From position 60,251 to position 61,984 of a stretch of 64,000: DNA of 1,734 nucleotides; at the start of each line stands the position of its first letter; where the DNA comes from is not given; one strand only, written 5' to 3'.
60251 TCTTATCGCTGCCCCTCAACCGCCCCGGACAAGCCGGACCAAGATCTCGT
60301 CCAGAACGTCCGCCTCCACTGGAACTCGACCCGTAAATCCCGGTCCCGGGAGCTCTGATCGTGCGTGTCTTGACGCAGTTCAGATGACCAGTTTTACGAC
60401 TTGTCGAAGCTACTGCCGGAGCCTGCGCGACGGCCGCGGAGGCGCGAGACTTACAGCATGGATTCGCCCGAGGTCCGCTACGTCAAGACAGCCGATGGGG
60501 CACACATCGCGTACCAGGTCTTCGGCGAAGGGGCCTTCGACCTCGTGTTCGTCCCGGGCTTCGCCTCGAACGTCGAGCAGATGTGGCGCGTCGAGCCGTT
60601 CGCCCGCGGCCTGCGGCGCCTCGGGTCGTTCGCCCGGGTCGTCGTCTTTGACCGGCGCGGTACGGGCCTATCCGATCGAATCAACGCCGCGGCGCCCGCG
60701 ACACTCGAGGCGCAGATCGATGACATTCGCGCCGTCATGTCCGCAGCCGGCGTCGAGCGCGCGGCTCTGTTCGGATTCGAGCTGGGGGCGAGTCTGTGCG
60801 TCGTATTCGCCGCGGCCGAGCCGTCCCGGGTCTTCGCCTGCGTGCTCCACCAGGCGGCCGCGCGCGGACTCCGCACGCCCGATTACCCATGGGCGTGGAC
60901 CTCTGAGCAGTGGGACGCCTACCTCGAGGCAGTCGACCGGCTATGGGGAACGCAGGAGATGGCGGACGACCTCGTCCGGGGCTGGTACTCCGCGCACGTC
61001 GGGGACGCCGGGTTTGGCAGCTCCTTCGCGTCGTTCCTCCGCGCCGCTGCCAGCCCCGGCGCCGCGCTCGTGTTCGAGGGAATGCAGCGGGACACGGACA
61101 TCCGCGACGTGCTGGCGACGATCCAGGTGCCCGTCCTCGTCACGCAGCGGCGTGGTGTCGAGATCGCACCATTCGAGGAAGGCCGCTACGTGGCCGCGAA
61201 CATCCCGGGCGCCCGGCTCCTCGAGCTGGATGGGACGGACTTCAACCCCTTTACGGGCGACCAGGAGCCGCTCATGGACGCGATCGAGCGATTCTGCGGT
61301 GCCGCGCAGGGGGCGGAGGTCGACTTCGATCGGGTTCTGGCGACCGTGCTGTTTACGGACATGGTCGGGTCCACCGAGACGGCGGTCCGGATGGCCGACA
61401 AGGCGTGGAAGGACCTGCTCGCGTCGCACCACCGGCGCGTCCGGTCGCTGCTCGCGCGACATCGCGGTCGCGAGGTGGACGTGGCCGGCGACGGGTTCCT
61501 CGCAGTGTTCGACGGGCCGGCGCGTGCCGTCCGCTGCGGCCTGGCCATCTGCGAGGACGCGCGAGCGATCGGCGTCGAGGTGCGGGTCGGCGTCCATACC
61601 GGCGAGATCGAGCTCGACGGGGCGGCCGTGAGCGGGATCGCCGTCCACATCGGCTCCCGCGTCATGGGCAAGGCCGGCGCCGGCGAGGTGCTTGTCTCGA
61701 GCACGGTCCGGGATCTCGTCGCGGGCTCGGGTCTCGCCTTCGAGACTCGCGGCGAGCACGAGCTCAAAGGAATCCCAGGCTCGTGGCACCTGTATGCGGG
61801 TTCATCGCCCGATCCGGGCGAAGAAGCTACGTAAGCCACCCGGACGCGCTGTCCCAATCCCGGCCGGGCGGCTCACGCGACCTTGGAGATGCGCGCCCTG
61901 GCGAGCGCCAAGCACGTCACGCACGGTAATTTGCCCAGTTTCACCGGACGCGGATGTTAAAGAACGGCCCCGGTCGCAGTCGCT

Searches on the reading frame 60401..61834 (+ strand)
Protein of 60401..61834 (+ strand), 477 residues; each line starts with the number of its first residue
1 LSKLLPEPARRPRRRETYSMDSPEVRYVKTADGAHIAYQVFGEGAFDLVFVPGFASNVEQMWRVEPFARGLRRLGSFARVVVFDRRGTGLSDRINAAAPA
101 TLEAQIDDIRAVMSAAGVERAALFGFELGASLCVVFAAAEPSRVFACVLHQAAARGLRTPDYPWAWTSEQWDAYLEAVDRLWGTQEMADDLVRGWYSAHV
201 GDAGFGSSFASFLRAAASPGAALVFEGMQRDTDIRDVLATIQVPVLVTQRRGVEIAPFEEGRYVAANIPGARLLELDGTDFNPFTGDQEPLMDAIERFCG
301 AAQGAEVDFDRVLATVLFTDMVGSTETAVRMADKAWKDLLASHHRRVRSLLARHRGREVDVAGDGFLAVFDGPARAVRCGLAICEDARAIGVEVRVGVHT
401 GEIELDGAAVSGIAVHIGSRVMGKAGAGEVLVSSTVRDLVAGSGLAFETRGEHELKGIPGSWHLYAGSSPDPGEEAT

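Call 10: search_protein_families(library=pfam, proteins=[window:60401-61834:+], max_evalue=0.01)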
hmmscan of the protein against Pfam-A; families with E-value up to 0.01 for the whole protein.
window:60401-61834:+ (477 aa): 3 families
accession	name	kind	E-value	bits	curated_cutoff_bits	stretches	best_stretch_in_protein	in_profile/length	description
PF00561.26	Abhydrolase_1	-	2.9e-14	53.8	25.8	1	48-201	3-154/245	alpha/beta hydrolase fold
PF00211.25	Guanylate_cyc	-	6.4e-13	49.1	21.9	1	314-461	9-175/183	Adenylate and Guanylate cyclase catalytic domain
PF12146.15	Hydrolase_4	-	0.0013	18.5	27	1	49-155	8-112/239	Serine aminopeptidase, S33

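Call 13: find_encoding_contigs(protein=window:60458-61834:+, flank=10000, max_places=6)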
Protein window:60458-61834:+ (458 aa): 1 contig read that carries it; 1 place shown.
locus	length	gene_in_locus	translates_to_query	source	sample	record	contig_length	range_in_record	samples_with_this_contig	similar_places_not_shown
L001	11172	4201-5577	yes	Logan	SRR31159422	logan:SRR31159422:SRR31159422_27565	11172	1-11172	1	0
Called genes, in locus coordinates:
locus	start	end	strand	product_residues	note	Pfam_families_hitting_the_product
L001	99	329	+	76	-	-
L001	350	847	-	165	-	-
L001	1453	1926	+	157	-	PF07553:Lipoprotein_Ltp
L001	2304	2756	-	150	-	-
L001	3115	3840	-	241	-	-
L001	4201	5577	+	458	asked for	PF00561:Abhydrolase_1, PF00211:Guanylate_cyc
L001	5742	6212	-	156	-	-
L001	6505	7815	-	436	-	PF26549:Tricorn_N (faint), PF07676:PD40 (faint)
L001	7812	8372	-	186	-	PF04542:Sigma70_r2, PF08281:Sigma70_r4_2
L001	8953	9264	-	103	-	-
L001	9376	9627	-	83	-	-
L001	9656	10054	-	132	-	-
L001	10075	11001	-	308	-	PF02899:Phage_int_SAM_1 (weak), PF13495:Phage_int_SAM_4, PF00589:Phage_integrase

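Call 21: find_related_loci(query=L001:10075-11001:-, collection=metagenome_contigs, flank=10000)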
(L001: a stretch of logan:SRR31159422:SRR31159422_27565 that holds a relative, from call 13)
Query L001:10075-11001:- (308 aa) in metagenome_contigs; peptide patterns used: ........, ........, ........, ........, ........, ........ (x = any residue, [..] = any of these).
189 stretches matched a pattern; 34 encode a relative of the query (tblastn E <= 1e-3); 34 distinct loci.
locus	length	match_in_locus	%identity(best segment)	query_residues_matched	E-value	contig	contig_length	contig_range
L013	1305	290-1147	47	19-308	3e-80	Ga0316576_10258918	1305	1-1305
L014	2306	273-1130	47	19-306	2e-77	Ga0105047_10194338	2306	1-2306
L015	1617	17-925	46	8-308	5e-72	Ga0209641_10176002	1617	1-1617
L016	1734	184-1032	43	23-308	3e-71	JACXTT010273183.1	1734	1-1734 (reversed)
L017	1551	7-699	48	77-308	2e-68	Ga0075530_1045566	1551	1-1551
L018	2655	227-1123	47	8-308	6e-66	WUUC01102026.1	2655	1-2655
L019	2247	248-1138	46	10-308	1e-59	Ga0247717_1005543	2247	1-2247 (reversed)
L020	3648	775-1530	42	58-308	1e-58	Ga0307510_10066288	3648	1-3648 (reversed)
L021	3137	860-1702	40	19-302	4e-57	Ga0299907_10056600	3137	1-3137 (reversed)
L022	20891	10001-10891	46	10-308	1e-58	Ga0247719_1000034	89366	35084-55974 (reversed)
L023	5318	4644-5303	48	9-232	8e-55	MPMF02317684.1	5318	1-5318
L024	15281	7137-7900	45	42-301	4e-49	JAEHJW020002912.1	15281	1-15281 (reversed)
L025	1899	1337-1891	49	9-197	1e-45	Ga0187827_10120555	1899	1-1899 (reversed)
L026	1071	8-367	47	189-308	2e-24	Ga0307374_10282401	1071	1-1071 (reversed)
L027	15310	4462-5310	28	8-302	2e-22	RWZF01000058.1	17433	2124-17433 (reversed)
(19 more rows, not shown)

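Call 22: search_protein_families(library=pfam, proteins=[L001:10075-11001:-, L001:9656-10054:-, L001:9376-9627:-, L001:8953-9264:-, L001:7812-8372:-, L001:6505-7815:-, L001:99-329:+, L001:350-847:-], max_evalue=0.05)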
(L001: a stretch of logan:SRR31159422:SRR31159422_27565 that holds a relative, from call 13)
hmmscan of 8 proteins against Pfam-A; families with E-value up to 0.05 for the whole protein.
L001:10075-11001:- (308 aa): 3 families
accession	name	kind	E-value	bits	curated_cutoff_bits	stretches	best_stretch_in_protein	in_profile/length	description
PF00589.27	Phage_integrase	-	2.2e-23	83.3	27.1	1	121-291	2-170/172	Phage integrase family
PF13495.12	Phage_int_SAM_4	-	2e-09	38.2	27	1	18-100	4-83/85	Phage integrase, N-terminal SAM-like domain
PF02899.23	Phage_int_SAM_1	-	1.2e-07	32.3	22.3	1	17-98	2-82/83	Phage integrase, N-terminal SAM-like domain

L001:9656-10054:- (132 aa): 14 families
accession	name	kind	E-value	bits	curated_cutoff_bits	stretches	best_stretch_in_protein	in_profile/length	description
PF09538.15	FYDLN_acid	-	4.8e-05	24.5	23.9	1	3-67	9-73/105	Protein of unknown function (FYDLN_acid)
PF13384.12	HTH_23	-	5.2e-05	23.4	24.6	1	93-119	16-41/50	Homeodomain-like domain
PF23455.1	DUF7129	-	0.001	19.2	30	1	6-33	14-40/45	Domain of unknown function (DUF7129)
PF08281.18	Sigma70_r4_2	-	0.0012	18.8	25.7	1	95-120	26-51/54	Sigma-70, region 4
PF03119.21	DNA_ligase_ZBD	-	0.002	18.4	25.8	0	5-13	1-9/27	NAD-dependent DNA ligase C4 zinc finger domain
PF04545.22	Sigma70_r4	-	0.0072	16.3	24.1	1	94-119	19-44/50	Sigma-70, region 4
PF03604.18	Zn_ribbon_RPAB4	-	0.01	16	24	1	5-27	2-24/32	DNA directed RNA polymerase, 7 kDa subunit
PF12773.13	DZR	-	0.02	15.5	27.3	1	4-29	13-33/45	Double zinc ribbon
PF07282.18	Cas12f1-like_TNB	-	0.02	15.5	26.3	1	4-28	29-48/60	Cas12f1-like, TNB domain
PF14446.12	Prok-RING_1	-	0.025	15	29.1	1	5-28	6-28/54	Prokaryotic RING finger family 1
PF13005.12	zf-IS66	-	0.027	15.3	27.3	0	4-12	2-10/46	zinc-finger binding domain of transposase IS66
PF24460.1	DUF7575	-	0.029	14.2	28.5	0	19-28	2-11/28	Domain of unknown function (DUF7575)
PF24042.1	DUF7351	-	0.038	14.2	31.2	0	5-65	3-65/177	Domain of unknown function (DUF7351)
PF13248.11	Zn_ribbon_3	-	0.039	13.9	27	0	5-28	4-24/26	zinc-ribbon domain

L001:9376-9627:- (83 aa): 0 families

L001:8953-9264:- (103 aa): 0 families

L001:7812-8372:- (186 aa): 3 families
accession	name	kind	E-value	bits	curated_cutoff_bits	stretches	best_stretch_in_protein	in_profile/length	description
PF04542.20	Sigma70_r2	-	1.1e-09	38.4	24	1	27-88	8-71/71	Sigma-70 region 2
PF08281.18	Sigma70_r4_2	-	5.4e-09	36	25.7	1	114-162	2-50/54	Sigma-70, region 4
PF04545.22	Sigma70_r4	-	0.0002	21.3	24.1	1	120-167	2-49/50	Sigma-70, region 4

L001:6505-7815:- (436 aa): 2 families
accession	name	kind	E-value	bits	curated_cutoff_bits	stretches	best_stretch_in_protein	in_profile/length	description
PF07676.18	PD40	-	1.7e-08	34.6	20.9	0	385-406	15-32/38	WD40-like Beta Propeller Repeat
PF00930.27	DPPIV_N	-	0.0075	15.5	22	0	176-202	103-129/354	Dipeptidyl peptidase IV (DPP IV) N-terminal region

L001:99-329:+ (76 aa): 0 families

L001:350-847:- (165 aa): 0 families
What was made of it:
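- On Tyrosine recombinase (phage integrase / Xer family): 83.3 bits against a cut-off of 27.1 (call 22).
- (3) The integrase scores 83 bits against PF00589 (cut-off 27) and has SAM-like N-terminal domains (call 22).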

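Call 34: find_homologous_proteins(query=L001:10075-11001:-, max_evalue=1e-20)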
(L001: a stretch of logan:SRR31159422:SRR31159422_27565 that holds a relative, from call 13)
Query L001:10075-11001:- (308 aa): 1694 proteins with E <= 1e-20 among 6690 candidates; the best 120 are listed.
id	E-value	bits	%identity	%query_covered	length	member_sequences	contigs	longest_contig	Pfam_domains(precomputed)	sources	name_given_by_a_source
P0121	3.1e-181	619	93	97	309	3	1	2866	PF13495.13,PF00589.28,PF02899.24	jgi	jgi:site-specific recombinase XerD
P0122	1.1e-178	611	91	97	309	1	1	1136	PF13495.13,PF00589.28,PF02899.24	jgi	jgi:site-specific recombinase XerC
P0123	1.0e-172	591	87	100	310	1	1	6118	PF13495.13,PF00589.28,PF02899.24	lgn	-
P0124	1.3e-138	479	71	100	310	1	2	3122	PF13495.13,PF00589.28,PF02899.24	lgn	-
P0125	7.5e-125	434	68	100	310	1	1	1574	PF13495.13,PF00589.28,PF02899.24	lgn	-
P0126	1.7e-124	433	67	100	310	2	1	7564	PF13495.13,PF00589.28,PF02899.24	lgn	-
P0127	6.6e-120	418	64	100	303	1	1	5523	PF13495.13,PF00589.28,PF02899.24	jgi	jgi:site-specific recombinase XerD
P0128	3.3e-119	416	64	100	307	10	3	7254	PF13495.13,PF00589.28,PF02899.24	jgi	jgi:site-specific recombinase XerD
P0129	3.4e-119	416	65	100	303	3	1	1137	PF13495.13,PF00589.28,PF02899.24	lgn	-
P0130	4.8e-119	415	65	96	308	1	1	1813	PF13495.13,PF00589.28,PF02899.24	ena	-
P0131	1.0e-118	414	64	97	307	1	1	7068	PF13495.13,PF00589.28,PF02899.24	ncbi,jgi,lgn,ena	ncbi:MAG: tyrosine-type recombinase/integrase [Candidatus Limnocylindrales bacterium]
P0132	6.1e-117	408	65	97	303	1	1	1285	PF13495.13,PF00589.28,PF02899.24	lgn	-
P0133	2.6e-116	406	63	100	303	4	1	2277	PF13495.13,PF00589.28,PF02899.24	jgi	jgi:site-specific recombinase XerC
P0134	1.4e-114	400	62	97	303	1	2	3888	PF13495.13,PF00589.28,PF02899.24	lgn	-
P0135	3.1e-114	399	64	97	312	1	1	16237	PF13495.13,PF00589.28,PF02899.24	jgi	jgi:site-specific recombinase XerD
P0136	6.8e-114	398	64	97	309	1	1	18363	PF13495.13,PF00589.28,PF02899.24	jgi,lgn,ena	-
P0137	7.0e-114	398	63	97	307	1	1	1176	PF13495.13,PF00589.28,PF02899.24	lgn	-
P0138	5.1e-113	395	61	98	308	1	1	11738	PF13495.13,PF00589.28,PF02899.24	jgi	jgi:site-specific recombinase XerD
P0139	7.1e-113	395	62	99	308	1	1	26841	PF13495.13,PF00589.28,PF02899.24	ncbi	ncbi:tyrosine recombinase XerC [soil metagenome]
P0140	2.0e-112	393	62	97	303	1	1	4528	PF13495.13,PF00589.28,PF02899.24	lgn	-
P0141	4.6e-112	392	62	97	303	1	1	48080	PF13495.13,PF00589.28,PF02899.24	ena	-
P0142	6.5e-112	392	62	97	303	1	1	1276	PF13495.13,PF00589.28,PF02899.24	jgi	jgi:site-specific recombinase XerD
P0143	7.2e-112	391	62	97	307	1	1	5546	PF13495.13,PF00589.28,PF02899.24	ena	-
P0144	7.5e-112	391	62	97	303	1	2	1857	PF13495.13,PF00589.28,PF02899.24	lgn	-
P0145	7.8e-112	391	61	100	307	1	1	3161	PF13495.13,PF00589.28,PF02899.24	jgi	jgi:site-specific recombinase XerD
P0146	1.6e-111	390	61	97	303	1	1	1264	PF13495.13,PF00589.28,PF02899.24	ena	-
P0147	3.4e-111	389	60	97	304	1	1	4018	PF13495.13,PF00589.28,PF02899.24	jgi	jgi:site-specific recombinase XerD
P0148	1.2e-110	387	61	99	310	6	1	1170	PF13495.13,PF00589.28,PF02899.24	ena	-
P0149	1.4e-110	387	61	96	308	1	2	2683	PF13495.13,PF00589.28,PF02899.24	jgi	jgi:site-specific recombinase XerD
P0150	1.6e-110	387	60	96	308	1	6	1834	PF13495.13,PF00589.28,PF02899.24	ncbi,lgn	-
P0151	1.9e-110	387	61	96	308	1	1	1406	PF13495.13,PF00589.28,PF02899.24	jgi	jgi:site-specific recombinase XerD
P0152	2.6e-110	386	60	99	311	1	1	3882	PF13495.13,PF00589.28,PF02899.24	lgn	-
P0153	2.7e-110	386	60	100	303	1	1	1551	PF13495.13,PF00589.28,PF02899.24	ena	-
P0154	4.6e-110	386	62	97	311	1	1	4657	PF13495.13,PF00589.28,PF02899.24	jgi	jgi:site-specific recombinase XerD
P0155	1.2e-109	384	62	95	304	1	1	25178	PF13495.13,PF00589.28,PF02899.24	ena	-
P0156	3.5e-109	383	60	97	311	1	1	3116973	PF13495.13,PF00589.28,PF02899.24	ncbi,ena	-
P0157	3.6e-109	383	61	97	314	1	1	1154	PF13495.13,PF00589.28,PF02899.24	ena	-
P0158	2.7e-108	380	61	97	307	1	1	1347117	PF13495.13,PF00589.28,PF02899.24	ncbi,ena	-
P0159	3.6e-108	379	60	96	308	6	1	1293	PF13495.13,PF00589.28,PF02899.24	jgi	-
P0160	1.0e-107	378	58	100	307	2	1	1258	PF13495.13,PF00589.28,PF02899.24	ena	-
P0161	1.4e-107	377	60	97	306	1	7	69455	PF13495.13,PF00589.28,PF02899.24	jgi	jgi:site-specific recombinase XerD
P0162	1.9e-107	377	60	96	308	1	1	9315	PF13495.13,PF00589.28,PF02899.24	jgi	jgi:site-specific recombinase XerD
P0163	7.7e-107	375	61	96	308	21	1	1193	PF13495.13,PF00589.28,PF02899.24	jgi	jgi:site-specific recombinase XerD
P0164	1.9e-106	374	59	97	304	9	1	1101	PF13495.13,PF00589.28,PF02899.24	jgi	jgi:site-specific recombinase XerD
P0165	5.2e-106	372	60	97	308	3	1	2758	PF13495.13,PF00589.28,PF02899.24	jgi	jgi:site-specific recombinase XerD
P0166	1.5e-105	371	60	99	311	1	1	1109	PF13495.13,PF00589.28,PF02899.24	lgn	-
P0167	5.0e-105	369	60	97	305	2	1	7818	PF13495.13,PF00589.28,PF02899.24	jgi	jgi:site-specific recombinase XerD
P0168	1.2e-104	368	59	100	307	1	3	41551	PF13495.13,PF00589.28,PF02899.24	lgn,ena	-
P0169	3.4e-104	366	58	96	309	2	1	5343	PF13495.13,PF00589.28,PF02899.24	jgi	jgi:site-specific recombinase XerD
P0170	5.7e-104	366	59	100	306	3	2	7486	PF13495.13,PF00589.28,PF02899.24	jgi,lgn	jgi:site-specific recombinase XerD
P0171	5.0e-103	362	59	97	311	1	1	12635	PF13495.13,PF00589.28,PF02899.24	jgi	jgi:site-specific recombinase XerD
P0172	2.4e-102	360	58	96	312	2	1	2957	PF13495.13,PF00589.28,PF02899.24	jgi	jgi:site-specific recombinase XerD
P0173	8.1e-102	358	59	96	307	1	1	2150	PF13495.13,PF00589.28,PF02899.24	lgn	-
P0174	2.4e-101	357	57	98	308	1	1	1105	PF13495.13,PF00589.28,PF02899.24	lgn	-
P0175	1.0e-100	355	59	96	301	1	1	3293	PF13495.13,PF00589.28,PF02899.24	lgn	-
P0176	6.5e-99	349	54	100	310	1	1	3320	PF13495.13,PF00589.28,PF02899.24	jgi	jgi:site-specific recombinase XerD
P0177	4.3e-98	346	54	100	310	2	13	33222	PF13495.13,PF00589.28,PF02899.24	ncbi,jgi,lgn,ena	ncbi:MAG: tyrosine-type recombinase/integrase [Candidatus Limnocylindrales bacterium]|jgi:site-speci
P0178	1.1e-97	345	56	98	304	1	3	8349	PF13495.13,PF00589.28,PF02899.24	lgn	-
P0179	8.6e-97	342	57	97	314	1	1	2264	PF13495.13,PF00589.28,PF02899.24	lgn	-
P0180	1.6e-95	338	58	96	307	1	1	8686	PF13495.13,PF00589.28,PF02899.24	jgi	jgi:site-specific recombinase XerD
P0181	1.4e-94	335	61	83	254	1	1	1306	PF00589.28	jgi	jgi:site-specific recombinase XerD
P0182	1.2e-93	332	62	83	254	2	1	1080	PF00589.28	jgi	-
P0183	2.7e-93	330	52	99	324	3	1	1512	PF13495.13,PF00589.28,PF02899.24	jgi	-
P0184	3.9e-93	330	52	100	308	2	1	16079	PF13495.13,PF00589.28,PF02899.24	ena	-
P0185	1.1e-91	325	54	97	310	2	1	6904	PF13495.13,PF00589.28,PF02899.24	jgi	jgi:site-specific recombinase XerD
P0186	1.3e-91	325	56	94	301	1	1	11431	PF13495.13,PF00589.28,PF02899.24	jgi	-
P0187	6.7e-91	323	53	99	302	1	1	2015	PF13495.13,PF00589.28,PF02899.24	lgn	-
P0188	8.5e-91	322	54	99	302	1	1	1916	PF13495.13,PF00589.28,PF02899.24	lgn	-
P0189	7.8e-90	319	59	85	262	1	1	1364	PF00589.28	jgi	jgi:site-specific recombinase XerD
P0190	5.2e-88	313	52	97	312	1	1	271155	PF13495.13,PF00589.28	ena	-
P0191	5.3e-88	313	54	96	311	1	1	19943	PF13495.13,PF00589.28,PF02899.24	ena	-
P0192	6.8e-87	309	54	95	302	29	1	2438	PF13495.13,PF00589.28,PF02899.24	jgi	jgi:site-specific recombinase XerD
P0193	2.2e-86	308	53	96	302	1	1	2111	PF13495.13,PF00589.28,PF02899.24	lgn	-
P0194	4.7e-86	307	51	97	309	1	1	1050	PF13495.13,PF00589.28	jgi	jgi:site-specific recombinase XerD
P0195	8.4e-86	306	52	99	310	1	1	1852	PF13495.13,PF00589.28,PF02899.24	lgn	-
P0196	1.0e-85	306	51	98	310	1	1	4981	PF13495.13,PF00589.28,PF02899.24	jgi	jgi:site-specific recombinase XerD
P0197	2.0e-85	305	50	98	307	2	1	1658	PF13495.13,PF00589.28,PF02899.24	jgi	jgi:site-specific recombinase XerD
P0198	2.0e-84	301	51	98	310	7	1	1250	PF13495.13,PF00589.28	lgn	-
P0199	2.0e-84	301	51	100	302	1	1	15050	PF13495.13,PF00589.28,PF02899.24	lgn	-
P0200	2.2e-84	301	52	98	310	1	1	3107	PF13495.13,PF00589.28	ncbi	-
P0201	2.4e-84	301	51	97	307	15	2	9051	PF13495.13,PF00589.28,PF02899.24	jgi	jgi:site-specific recombinase XerD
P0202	5.4e-84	300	50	99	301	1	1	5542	PF13495.13,PF00589.28,PF02899.24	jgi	jgi:site-specific recombinase XerD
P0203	8.7e-84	299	52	95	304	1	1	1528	PF13495.13,PF00589.28,PF02899.24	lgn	-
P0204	1.4e-83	299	51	94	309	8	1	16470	PF13495.13,PF00589.28,PF02899.24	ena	-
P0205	1.5e-83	298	52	98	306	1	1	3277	PF13495.13,PF00589.28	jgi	jgi:site-specific recombinase XerD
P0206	1.7e-83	298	48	100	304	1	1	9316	PF13495.13,PF00589.28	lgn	-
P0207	2.3e-83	298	52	98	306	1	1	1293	PF13495.13,PF00589.28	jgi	jgi:site-specific recombinase XerD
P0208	3.2e-83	297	52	95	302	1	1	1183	PF13495.13,PF00589.28,PF02899.24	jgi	-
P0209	3.6e-83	297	52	97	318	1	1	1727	PF13495.13,PF00589.28,PF02899.24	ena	-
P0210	4.0e-83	297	51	97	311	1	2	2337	PF13495.13,PF00589.28,PF02899.24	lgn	-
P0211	4.0e-83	297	50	99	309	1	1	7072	PF13495.13,PF00589.28,PF02899.24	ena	-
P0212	4.1e-83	297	52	95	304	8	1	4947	PF13495.13,PF00589.28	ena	-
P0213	5.2e-83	297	51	97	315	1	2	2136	PF13495.13,PF00589.28,PF02899.24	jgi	jgi:site-specific recombinase XerD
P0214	7.0e-83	296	50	100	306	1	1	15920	PF13495.13,PF00589.28,PF02899.24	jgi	jgi:integrase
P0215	1.1e-82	296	52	93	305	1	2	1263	PF13495.13,PF00589.28,PF02899.24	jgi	jgi:site-specific recombinase XerD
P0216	1.5e-82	295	49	99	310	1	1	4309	PF13495.13,PF00589.28,PF02899.24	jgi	jgi:site-specific recombinase XerD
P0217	2.2e-82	295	51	97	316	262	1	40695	PF13495.13,PF00589.28,PF02899.24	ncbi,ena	-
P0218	2.5e-82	295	50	97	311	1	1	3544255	PF13495.13,PF00589.28,PF02899.24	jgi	jgi:site-specific recombinase XerD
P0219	4.3e-82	294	49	93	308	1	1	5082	PF13495.13,PF00589.28,PF02899.24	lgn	-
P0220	5.4e-82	293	51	95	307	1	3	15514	PF13495.13,PF00589.28,PF02899.24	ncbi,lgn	-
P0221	5.5e-82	293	51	94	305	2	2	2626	PF13495.13,PF00589.28,PF02899.24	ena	-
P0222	5.8e-82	293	52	93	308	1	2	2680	PF13495.13,PF00589.28,PF02899.24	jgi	jgi:integrase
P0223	7.2e-82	293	51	97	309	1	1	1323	PF13495.13,PF00589.28,PF02899.24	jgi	jgi:site-specific recombinase XerD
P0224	7.6e-82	293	51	97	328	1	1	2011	PF13495.13,PF00589.28,PF02899.24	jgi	-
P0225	9.4e-82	293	49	95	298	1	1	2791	PF13495.13,PF00589.28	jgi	jgi:site-specific recombinase XerC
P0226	9.6e-82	293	50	99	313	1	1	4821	PF13495.13,PF00589.28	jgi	jgi:site-specific recombinase XerD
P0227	1.2e-81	292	51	95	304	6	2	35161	PF13495.13,PF00589.28,PF02899.24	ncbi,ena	-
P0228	1.3e-81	292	52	97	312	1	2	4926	PF13495.13,PF00589.28,PF02899.24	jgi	jgi:site-specific recombinase XerD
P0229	1.4e-81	292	50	98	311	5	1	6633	PF13495.13,PF00589.28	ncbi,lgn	-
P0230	1.5e-81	292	51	95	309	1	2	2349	PF13495.13,PF00589.28,PF02899.24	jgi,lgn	jgi:site-specific recombinase XerD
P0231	1.6e-81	292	50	97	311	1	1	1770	PF13495.13,PF00589.28,PF02899.24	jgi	jgi:site-specific recombinase XerD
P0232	1.8e-81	292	50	97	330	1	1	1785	PF13495.13,PF00589.28,PF02899.24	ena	-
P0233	2.2e-81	291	51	97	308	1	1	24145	PF13495.13,PF00589.28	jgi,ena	-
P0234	2.3e-81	291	51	95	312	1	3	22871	PF13495.13,PF00589.28,PF02899.24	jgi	jgi:site-specific recombinase XerD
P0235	2.4e-81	291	49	97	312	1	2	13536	PF13495.13,PF00589.28,PF02899.24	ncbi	-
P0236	2.8e-81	291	49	99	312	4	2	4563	PF13495.13,PF00589.28,PF02899.24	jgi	jgi:site-specific recombinase XerD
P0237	3.2e-81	291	50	86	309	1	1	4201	PF00589.28,PF02899.24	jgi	jgi:site-specific recombinase XerD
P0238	3.7e-81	291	50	97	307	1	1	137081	PF13495.13,PF00589.28,PF02899.24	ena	-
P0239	4.0e-81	291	49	99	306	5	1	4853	PF13495.13,PF00589.28,PF02899.24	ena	-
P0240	4.6e-81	290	51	93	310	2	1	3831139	PF13495.13,PF00589.28,PF02899.24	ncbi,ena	-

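Call 35: find_encoding_contigs(protein=P0121, flank=10000, max_places=3)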
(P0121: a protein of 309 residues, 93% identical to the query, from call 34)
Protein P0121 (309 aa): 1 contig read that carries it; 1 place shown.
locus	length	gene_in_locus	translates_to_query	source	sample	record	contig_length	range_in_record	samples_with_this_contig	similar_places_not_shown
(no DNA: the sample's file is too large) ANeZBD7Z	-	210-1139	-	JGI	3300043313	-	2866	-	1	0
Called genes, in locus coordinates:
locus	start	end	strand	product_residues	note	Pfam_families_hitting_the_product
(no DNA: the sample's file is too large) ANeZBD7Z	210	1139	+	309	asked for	PF02899:Phage_int_SAM_1, PF13495:Phage_int_SAM_4, PF00589:Phage_integrase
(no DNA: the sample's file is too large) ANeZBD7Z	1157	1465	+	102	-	-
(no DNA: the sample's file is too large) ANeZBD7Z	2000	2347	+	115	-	-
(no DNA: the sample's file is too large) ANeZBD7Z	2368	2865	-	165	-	?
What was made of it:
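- Tried and rejected: The closest integrase relative (93% identical) had no retrievable DNA (call 35).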

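Call 36: find_encoding_contigs(protein=P0123, flank=10000, max_places=3)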
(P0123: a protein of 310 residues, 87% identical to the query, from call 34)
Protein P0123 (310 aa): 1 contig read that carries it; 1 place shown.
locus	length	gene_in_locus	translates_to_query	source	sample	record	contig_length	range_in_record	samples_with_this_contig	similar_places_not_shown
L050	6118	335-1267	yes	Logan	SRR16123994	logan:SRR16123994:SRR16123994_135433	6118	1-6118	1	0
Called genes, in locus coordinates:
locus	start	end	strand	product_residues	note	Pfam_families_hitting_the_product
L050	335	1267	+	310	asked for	PF02899:Phage_int_SAM_1, PF13495:Phage_int_SAM_4, PF00589:Phage_integrase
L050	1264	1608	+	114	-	-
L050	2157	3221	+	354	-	PF13481:AAA_25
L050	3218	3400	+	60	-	-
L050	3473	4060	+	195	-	PF13384:HTH_23 (weak)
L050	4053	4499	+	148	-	-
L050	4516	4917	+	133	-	-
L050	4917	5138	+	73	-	-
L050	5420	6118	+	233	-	?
